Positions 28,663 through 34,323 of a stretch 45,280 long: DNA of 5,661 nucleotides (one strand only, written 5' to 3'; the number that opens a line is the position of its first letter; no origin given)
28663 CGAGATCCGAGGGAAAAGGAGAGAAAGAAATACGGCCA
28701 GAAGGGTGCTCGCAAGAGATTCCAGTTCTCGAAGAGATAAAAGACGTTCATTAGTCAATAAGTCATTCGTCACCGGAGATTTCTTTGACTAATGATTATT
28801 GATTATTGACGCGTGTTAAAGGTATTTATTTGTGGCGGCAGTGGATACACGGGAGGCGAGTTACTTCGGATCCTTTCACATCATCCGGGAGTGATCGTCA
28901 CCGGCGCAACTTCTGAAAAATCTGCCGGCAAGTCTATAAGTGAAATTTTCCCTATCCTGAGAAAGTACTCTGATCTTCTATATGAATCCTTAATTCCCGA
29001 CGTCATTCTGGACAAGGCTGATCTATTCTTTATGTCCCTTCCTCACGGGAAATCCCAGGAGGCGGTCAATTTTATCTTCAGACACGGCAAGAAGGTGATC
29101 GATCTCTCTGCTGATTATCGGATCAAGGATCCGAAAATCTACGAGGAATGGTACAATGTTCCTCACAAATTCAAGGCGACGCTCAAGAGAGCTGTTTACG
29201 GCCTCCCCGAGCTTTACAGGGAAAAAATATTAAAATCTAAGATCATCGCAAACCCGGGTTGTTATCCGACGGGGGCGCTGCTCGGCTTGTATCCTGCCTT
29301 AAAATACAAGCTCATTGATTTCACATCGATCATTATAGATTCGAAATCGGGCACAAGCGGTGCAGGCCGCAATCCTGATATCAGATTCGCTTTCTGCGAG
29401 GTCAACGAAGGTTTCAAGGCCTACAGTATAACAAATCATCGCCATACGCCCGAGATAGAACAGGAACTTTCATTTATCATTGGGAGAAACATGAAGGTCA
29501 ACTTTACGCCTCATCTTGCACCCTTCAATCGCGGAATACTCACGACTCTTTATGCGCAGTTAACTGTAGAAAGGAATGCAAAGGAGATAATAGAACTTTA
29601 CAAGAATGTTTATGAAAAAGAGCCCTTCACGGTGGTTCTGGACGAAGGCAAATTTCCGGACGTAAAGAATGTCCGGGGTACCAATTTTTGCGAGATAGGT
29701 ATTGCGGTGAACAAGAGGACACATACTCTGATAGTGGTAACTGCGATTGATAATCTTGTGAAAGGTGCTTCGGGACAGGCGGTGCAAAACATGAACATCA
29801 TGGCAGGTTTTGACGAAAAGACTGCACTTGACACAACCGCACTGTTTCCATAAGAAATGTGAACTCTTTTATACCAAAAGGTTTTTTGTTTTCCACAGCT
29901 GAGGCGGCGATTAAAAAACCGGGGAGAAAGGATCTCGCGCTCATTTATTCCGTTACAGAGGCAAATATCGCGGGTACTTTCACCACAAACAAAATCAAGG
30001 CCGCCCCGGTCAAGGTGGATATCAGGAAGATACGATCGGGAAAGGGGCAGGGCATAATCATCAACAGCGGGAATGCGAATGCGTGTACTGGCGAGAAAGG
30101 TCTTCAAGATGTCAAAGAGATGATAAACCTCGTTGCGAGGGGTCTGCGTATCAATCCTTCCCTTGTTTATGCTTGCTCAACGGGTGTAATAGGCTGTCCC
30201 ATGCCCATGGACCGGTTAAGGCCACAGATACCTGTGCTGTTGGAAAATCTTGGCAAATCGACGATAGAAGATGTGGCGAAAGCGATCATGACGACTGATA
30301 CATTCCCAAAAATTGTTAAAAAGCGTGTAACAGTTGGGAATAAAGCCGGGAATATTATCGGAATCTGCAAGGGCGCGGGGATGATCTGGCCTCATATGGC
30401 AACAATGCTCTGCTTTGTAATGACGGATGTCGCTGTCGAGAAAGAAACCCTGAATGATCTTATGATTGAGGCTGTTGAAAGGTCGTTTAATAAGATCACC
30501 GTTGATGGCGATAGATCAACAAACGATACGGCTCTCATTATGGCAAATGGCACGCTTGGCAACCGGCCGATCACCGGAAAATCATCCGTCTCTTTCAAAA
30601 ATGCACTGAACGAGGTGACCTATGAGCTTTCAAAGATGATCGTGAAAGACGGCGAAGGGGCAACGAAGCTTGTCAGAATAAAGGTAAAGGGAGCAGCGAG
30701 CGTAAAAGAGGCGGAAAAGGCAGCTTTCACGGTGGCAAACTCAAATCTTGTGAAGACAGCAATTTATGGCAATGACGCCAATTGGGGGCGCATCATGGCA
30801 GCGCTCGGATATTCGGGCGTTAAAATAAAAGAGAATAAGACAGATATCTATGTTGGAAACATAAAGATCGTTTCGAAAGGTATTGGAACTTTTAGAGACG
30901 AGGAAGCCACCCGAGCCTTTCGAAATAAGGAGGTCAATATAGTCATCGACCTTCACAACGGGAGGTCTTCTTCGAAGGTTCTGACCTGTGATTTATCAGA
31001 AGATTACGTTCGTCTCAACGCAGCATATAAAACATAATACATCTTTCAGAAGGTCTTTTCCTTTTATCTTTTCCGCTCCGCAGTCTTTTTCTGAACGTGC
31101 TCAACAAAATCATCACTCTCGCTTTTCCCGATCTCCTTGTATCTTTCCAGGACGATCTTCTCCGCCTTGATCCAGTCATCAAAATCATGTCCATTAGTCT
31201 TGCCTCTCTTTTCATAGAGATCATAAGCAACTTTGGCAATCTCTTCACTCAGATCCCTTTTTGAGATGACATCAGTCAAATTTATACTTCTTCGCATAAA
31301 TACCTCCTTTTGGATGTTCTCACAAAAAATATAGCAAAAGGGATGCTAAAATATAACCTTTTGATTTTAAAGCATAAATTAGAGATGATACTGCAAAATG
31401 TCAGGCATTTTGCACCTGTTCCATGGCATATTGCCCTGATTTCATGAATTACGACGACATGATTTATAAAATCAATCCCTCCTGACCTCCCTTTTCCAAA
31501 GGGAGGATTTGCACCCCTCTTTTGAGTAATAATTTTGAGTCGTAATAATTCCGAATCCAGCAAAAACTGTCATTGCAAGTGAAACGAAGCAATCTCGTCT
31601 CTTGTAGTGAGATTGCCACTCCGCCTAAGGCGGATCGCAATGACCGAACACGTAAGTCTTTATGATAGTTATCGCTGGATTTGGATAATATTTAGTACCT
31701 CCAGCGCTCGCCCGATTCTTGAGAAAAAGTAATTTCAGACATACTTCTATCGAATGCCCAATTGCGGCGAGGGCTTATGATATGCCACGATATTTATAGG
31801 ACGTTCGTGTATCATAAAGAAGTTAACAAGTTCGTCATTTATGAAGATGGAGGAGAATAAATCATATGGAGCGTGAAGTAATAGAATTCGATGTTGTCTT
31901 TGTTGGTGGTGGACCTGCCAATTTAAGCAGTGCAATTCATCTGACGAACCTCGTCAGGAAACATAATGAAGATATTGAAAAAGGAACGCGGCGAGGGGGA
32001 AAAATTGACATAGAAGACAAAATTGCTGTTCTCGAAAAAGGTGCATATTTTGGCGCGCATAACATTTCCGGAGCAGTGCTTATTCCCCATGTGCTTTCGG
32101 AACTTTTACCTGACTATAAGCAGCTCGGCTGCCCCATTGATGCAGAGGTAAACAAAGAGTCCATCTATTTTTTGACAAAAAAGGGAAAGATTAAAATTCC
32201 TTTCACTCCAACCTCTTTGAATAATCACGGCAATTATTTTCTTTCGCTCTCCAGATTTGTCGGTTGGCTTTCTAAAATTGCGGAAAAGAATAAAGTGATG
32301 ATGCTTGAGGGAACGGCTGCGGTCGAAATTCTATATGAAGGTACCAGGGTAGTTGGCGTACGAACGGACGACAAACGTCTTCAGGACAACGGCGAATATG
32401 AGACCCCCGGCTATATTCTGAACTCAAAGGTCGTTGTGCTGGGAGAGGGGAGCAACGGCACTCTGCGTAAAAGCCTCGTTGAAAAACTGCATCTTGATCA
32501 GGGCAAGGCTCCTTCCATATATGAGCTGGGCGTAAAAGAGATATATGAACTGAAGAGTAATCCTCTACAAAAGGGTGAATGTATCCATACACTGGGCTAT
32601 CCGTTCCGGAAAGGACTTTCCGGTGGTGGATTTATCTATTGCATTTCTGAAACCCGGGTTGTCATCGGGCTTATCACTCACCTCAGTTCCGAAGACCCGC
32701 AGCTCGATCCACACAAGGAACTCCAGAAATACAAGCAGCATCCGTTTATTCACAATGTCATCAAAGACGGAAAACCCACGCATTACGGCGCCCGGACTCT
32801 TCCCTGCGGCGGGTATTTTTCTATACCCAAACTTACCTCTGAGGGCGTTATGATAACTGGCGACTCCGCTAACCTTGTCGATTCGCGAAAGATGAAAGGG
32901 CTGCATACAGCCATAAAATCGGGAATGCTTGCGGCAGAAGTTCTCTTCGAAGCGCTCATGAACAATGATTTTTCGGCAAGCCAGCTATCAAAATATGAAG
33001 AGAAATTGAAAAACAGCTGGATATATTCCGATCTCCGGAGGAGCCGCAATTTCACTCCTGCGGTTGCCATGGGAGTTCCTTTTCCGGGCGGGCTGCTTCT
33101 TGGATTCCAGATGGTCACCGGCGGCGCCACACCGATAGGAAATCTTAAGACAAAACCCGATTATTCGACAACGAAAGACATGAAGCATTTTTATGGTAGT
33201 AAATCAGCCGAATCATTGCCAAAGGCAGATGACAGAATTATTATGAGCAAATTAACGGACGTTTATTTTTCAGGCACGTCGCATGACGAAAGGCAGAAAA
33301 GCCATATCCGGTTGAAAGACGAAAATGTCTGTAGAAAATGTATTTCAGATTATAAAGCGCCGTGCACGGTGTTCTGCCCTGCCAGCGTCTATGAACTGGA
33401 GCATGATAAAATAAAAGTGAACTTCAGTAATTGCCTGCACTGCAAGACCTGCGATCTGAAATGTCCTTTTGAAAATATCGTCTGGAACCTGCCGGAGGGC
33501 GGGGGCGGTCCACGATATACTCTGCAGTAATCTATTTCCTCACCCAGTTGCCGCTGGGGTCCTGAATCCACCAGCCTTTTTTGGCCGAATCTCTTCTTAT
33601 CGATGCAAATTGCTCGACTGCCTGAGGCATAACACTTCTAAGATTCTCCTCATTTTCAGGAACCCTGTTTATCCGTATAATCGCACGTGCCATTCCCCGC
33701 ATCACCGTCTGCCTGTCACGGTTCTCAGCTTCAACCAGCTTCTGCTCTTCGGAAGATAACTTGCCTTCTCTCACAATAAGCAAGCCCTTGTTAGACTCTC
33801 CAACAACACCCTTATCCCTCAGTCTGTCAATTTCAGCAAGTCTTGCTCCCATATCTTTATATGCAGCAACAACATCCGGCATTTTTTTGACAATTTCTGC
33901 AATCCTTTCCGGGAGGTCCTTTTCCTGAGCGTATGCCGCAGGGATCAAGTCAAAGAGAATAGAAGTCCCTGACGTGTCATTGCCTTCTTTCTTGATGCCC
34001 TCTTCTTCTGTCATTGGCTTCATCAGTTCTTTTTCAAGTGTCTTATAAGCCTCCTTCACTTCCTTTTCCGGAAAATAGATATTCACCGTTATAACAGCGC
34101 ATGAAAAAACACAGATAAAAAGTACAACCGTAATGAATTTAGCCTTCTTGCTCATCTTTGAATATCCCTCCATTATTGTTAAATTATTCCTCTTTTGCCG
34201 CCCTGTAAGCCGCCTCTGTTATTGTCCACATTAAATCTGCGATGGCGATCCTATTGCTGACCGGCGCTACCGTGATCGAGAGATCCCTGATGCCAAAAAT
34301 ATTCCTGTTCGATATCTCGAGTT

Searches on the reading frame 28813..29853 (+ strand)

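Call 75: search_protein_families(library=pfam, proteins=[window:28813-29853:+], max_evalue=0.00001)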
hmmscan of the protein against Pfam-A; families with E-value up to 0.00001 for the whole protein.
window:28813-29853:+ (346 aa): 3 families
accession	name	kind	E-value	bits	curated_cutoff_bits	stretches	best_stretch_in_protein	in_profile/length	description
PF22698.1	Semialdhyde_dhC_1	-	3.5e-62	209.5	27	1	150-314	1-165/165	Semialdehyde dehydrogenase, dimerisation domain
PF01118.30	Semialdhyde_dh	-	1.5e-28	100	26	1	3-140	1-119/121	Semialdehyde dehydrogenase, NAD binding domain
PF02774.23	Semialdhyde_dhC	-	1.2e-24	87.9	26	1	163-317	5-184/184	Semialdehyde dehydrogenase, dimerisation domain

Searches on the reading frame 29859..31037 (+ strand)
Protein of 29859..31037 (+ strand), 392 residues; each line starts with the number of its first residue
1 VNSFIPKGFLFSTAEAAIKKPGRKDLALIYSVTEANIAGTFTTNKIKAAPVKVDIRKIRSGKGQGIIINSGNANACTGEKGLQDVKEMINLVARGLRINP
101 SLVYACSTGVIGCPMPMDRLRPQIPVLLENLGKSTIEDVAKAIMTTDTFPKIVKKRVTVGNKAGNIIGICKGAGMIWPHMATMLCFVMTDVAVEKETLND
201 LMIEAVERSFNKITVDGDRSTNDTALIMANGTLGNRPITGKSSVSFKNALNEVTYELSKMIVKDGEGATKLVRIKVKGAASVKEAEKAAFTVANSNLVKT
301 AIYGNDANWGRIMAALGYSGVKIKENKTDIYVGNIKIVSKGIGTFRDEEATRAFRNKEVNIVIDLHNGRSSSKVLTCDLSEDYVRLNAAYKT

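Call 75: search_protein_families(library=pfam, proteins=[window:29859-31037:+], max_evalue=0.00001)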
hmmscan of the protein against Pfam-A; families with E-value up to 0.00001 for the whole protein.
window:29859-31037:+ (392 aa): 1 family
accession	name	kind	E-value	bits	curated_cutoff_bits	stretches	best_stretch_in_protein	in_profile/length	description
PF01960.23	ArgJ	-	3.2e-143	477.5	32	1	12-392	3-377/377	ArgJ family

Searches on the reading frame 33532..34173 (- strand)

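Call 75: search_protein_families(library=pfam, proteins=[window:33532-34173:-], max_evalue=0.00001)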
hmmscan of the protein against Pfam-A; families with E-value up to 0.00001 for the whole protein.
window:33532-34173:- (213 aa): 1 family
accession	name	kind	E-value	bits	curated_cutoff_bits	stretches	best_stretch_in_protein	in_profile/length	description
PF07027.17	DUF1318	-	4.6e-15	56.4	27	1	110-213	3-92/92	Protein of unknown function (DUF1318)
